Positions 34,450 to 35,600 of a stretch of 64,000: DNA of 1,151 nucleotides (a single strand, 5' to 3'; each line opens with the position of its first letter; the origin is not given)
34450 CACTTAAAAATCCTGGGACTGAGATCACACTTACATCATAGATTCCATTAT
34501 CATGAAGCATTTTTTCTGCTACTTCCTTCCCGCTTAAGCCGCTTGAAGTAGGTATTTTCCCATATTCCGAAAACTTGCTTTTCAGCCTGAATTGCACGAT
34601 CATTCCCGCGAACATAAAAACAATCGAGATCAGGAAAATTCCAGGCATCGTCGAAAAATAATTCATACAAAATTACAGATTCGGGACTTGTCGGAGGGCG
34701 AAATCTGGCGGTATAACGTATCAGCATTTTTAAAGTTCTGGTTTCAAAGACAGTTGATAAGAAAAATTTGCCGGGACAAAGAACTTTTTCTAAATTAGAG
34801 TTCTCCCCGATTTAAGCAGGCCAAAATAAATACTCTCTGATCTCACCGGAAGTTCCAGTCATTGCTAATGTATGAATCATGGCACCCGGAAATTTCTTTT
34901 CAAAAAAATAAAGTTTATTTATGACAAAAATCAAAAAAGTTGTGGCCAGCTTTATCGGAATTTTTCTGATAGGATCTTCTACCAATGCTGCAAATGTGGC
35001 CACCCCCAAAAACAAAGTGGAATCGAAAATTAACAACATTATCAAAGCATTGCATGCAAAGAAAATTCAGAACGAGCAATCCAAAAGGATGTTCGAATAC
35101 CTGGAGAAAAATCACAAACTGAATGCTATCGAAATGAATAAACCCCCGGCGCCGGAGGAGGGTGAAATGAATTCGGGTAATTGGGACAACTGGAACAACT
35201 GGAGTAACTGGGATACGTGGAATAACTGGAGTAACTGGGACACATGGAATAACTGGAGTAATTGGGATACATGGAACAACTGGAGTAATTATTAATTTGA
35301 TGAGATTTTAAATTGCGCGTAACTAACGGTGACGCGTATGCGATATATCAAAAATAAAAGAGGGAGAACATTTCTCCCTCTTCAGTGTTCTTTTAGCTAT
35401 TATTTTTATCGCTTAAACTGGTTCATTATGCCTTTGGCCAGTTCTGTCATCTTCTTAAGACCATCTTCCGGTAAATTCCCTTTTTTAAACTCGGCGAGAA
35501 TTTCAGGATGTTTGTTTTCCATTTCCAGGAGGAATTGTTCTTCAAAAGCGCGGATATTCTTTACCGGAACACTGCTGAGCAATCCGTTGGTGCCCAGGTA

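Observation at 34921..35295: Orphan RiPP-like precursor with twelve consecutive Trp-x-x motifs (candidate poly-cyclophane peptide)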

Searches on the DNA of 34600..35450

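Call 67: search_rna_families(source=window, start=34600, end=35450, threshold=evalue, max_evalue=1)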
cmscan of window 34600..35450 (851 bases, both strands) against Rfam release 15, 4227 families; matches with E-value up to 1: 4.
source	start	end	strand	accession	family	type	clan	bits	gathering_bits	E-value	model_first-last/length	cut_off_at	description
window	35275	35395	+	RF01774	rpsL_ricks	Cis-reg; leader;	-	29.8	60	0.33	1-131/131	no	Rickettsia rpsL leader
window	35349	35418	-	RF02029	sraA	Gene; sRNA;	-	24.9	56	0.22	1-95/95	no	sraA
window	35309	35391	+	RF02029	sraA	Gene; sRNA;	-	24.6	56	0.26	1-95/95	no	sraA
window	35161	35288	-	RF01974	H19_3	Gene; lncRNA;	-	20.2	46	0.27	1-116/116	no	H19 conserved region 3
